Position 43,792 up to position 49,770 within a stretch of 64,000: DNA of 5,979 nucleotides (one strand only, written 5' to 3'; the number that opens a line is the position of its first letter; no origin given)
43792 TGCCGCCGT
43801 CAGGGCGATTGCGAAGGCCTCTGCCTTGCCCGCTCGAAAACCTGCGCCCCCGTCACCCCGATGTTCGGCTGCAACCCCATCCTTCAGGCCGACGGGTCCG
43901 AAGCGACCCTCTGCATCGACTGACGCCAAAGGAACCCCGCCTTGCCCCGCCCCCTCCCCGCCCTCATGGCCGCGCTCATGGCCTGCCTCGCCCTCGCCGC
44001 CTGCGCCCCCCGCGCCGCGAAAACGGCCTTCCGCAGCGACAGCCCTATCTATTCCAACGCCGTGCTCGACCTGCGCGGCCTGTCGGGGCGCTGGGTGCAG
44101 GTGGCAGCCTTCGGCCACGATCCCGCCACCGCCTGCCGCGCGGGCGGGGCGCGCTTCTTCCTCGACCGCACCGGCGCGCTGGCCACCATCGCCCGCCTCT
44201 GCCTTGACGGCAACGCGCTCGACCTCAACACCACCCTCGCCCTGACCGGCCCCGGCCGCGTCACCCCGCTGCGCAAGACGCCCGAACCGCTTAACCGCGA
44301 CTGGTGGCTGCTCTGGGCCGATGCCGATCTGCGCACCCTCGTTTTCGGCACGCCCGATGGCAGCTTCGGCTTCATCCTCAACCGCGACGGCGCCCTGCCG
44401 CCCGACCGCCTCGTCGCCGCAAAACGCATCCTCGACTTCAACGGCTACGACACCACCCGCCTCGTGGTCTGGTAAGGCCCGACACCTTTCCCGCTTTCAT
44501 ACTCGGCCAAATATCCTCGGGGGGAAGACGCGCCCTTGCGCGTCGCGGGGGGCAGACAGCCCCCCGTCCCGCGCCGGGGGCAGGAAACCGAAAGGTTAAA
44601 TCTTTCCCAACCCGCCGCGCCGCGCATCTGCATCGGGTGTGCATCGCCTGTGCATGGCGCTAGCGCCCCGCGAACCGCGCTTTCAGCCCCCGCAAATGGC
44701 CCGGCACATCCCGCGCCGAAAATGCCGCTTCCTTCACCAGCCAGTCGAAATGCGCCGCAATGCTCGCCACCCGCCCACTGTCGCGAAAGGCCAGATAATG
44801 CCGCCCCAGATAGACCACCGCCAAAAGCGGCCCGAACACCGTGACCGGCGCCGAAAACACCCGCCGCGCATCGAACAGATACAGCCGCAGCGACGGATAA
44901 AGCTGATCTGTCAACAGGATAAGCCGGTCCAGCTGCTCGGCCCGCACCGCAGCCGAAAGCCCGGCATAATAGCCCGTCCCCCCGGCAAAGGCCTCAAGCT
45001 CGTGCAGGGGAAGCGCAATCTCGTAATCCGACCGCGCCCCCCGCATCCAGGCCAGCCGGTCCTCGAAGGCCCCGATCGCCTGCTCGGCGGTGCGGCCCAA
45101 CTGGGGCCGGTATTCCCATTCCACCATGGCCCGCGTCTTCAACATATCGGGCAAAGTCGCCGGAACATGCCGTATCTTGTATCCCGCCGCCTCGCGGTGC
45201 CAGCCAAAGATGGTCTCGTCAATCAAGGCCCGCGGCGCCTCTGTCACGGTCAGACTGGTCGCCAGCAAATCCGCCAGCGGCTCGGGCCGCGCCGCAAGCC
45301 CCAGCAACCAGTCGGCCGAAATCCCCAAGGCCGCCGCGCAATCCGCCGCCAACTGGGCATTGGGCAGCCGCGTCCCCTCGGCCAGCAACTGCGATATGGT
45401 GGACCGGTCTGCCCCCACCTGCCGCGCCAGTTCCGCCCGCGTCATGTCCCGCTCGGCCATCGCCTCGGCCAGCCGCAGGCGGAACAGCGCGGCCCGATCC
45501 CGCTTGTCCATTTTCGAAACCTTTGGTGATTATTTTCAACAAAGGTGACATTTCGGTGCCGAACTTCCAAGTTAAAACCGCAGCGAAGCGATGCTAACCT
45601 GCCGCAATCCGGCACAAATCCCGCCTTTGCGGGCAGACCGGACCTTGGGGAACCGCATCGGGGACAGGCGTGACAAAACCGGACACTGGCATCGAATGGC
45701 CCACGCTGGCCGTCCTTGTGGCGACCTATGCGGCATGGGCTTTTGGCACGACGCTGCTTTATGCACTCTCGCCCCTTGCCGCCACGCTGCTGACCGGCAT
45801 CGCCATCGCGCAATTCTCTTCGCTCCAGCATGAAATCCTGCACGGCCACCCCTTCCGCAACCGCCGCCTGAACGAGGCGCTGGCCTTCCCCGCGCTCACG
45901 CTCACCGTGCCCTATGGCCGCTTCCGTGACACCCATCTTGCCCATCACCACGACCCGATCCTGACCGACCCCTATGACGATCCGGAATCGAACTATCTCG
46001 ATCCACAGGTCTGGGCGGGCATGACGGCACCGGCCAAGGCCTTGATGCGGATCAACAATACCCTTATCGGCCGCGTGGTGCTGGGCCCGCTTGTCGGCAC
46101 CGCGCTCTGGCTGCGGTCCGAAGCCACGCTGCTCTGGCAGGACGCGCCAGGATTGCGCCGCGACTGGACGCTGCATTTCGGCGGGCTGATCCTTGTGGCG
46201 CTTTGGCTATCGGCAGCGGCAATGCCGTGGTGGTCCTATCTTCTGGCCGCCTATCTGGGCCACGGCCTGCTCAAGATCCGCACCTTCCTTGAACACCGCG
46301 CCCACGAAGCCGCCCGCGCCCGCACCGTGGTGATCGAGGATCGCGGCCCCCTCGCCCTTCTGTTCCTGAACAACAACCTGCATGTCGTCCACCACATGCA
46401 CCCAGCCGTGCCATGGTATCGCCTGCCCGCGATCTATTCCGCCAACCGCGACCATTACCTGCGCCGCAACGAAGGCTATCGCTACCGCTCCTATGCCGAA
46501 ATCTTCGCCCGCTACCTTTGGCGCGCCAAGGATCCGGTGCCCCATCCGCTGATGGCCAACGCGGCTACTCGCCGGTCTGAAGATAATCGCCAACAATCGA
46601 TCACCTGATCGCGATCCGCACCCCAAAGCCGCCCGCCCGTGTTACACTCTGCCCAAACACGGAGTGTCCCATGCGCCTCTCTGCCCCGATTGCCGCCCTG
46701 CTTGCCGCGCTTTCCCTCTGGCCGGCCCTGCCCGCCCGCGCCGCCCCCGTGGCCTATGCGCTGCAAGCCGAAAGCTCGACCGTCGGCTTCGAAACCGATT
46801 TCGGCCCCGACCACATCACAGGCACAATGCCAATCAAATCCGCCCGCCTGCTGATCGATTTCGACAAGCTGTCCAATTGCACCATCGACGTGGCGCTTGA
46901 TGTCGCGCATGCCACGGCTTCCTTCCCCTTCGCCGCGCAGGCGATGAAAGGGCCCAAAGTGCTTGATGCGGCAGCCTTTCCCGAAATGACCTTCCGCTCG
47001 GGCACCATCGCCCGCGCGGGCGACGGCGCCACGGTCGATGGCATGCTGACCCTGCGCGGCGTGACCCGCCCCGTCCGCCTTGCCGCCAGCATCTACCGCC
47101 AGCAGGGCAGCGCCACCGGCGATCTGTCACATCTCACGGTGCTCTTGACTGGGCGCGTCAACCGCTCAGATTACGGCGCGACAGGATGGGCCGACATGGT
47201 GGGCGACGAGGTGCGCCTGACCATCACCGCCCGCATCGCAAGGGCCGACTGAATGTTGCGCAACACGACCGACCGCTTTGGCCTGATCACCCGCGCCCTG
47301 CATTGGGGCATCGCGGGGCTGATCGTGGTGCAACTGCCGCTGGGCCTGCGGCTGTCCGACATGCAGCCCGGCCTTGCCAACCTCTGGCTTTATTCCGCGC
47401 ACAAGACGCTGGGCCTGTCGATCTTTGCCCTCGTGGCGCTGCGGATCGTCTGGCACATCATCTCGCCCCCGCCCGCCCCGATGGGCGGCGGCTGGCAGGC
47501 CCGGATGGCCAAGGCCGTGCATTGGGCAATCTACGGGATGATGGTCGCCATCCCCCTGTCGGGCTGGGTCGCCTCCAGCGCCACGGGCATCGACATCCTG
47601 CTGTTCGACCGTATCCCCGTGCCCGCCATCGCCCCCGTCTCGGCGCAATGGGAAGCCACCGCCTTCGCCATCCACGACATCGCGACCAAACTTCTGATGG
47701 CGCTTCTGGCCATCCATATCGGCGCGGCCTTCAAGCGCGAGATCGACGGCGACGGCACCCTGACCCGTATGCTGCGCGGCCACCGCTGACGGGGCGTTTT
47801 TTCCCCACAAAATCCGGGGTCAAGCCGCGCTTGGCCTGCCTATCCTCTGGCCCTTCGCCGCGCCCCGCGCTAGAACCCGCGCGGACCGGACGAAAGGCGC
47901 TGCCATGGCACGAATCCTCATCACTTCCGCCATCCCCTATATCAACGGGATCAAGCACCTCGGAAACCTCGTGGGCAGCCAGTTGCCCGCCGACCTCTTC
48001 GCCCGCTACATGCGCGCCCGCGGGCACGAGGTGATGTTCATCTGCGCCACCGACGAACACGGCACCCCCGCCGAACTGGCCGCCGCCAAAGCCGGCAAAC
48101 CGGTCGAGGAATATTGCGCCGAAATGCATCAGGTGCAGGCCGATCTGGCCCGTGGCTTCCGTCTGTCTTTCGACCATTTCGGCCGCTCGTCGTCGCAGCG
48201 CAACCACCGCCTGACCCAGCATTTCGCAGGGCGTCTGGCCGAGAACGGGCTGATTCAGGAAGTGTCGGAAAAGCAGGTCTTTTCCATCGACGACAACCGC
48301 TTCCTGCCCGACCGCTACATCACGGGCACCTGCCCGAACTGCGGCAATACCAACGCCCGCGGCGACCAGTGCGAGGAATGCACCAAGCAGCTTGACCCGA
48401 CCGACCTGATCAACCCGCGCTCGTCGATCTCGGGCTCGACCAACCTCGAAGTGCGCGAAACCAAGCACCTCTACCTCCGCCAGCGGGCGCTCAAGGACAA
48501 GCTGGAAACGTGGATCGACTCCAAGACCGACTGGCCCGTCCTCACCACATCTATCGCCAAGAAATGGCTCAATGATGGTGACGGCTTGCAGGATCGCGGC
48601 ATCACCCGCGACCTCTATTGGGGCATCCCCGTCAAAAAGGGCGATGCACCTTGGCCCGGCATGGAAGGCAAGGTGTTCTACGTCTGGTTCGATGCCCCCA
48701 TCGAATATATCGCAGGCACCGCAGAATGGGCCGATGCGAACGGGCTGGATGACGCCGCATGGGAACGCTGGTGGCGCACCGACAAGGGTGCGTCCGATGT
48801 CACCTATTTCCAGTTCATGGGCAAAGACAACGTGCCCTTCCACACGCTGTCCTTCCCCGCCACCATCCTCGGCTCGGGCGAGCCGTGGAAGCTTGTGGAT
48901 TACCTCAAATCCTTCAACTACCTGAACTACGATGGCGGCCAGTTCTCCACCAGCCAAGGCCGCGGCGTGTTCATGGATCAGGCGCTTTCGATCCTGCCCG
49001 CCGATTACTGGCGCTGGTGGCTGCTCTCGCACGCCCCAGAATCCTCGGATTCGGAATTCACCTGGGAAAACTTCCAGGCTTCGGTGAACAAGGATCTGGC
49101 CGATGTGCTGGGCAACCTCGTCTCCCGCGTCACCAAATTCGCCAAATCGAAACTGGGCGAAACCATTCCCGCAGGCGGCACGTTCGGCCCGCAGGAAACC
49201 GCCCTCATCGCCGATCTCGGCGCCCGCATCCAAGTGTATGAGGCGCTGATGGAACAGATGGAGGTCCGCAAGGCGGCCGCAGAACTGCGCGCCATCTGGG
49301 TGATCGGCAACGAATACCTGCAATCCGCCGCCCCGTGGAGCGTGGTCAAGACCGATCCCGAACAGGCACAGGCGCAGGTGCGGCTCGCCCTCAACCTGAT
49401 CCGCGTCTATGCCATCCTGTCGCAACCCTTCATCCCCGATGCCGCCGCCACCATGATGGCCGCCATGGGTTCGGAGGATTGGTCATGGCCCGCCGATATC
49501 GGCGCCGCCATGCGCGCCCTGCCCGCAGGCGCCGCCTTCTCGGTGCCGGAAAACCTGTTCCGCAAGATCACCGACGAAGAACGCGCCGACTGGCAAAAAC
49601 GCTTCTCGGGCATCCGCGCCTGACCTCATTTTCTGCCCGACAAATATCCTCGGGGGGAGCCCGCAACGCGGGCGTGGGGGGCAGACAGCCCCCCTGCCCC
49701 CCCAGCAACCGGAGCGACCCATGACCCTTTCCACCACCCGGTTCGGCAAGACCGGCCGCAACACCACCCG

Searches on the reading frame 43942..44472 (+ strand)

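Call 78: search_protein_families(library=pfam, proteins=[window:43942-44472:+], max_evalue=0.0001)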
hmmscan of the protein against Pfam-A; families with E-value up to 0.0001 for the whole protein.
window:43942-44472:+ (177 aa): 1 family
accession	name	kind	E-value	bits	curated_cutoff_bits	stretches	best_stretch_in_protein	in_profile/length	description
PF08212.18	Lipocalin_2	-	3e-08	34.2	24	1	42-175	1-142/146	Lipocalin-like domain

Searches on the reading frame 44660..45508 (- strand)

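Call 78: search_protein_families(library=pfam, proteins=[window:44660-45508:-], max_evalue=0.0001)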
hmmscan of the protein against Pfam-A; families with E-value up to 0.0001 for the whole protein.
window:44660-45508:- (282 aa): 4 families
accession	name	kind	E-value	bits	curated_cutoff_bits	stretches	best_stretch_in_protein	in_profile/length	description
PF01381.28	HTH_3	-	2.8e-08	34.1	23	1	13-68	1-55/55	Helix-turn-helix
PF13443.12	HTH_26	-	7.5e-06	26.6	22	1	12-55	1-45/63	Cro/C1-type HTH DNA-binding domain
PF12844.13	HTH_19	-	1.6e-05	25.1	30.2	1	12-71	3-61/64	Helix-turn-helix domain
PF13560.12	HTH_31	-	1.8e-05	25.4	27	1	10-65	3-58/64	Helix-turn-helix domain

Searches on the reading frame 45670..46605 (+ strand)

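Call 78: search_protein_families(library=pfam, proteins=[window:45670-46605:+], max_evalue=0.0001)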
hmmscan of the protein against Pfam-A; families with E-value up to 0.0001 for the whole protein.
window:45670-46605:+ (312 aa): 1 family
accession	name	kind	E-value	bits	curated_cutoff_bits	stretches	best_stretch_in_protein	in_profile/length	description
PF00487.30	FA_desaturase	-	5.6e-33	115.2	29.7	1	36-272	7-251/253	Fatty acid desaturase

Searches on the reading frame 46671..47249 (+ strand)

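Call 78: search_protein_families(library=pfam, proteins=[window:46671-47249:+], max_evalue=0.0001)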
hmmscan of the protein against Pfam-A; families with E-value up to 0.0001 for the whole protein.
window:46671-47249:+ (193 aa): 1 family
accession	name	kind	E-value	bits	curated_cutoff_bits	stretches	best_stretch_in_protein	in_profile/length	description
PF04264.18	YceI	-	5e-24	85.8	23.7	1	29-187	1-148/150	YceI-like domain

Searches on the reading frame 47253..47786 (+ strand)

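Call 78: search_protein_families(library=pfam, proteins=[window:47253-47786:+], max_evalue=0.0001)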
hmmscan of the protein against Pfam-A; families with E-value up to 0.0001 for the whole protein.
window:47253-47786:+ (178 aa): 1 family
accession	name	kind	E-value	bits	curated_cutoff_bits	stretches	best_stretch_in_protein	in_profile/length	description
PF01292.26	Ni_hydr_CYTB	-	1.3e-29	103.7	30.1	1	8-176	1-179/179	Prokaryotic cytochrome b561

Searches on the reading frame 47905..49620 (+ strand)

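Call 78: search_protein_families(library=pfam, proteins=[window:47905-49620:+], max_evalue=0.0001)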
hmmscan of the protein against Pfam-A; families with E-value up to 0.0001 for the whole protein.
window:47905-49620:+ (572 aa): 3 families
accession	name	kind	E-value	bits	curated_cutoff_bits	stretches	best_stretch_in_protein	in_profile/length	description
PF09334.17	tRNA-synt_1g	-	1.4e-140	468.9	20.1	1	4-409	1-390/391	tRNA synthetases class I (M)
PF19303.5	Anticodon_3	-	1.5e-72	242.9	23.5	1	421-571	1-151/152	Anticodon binding domain of methionyl tRNA ligase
PF00133.28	tRNA-synt_1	-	3.1e-08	33.2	22.7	1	8-243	29-243/414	tRNA synthetases class I (I, L, M and V)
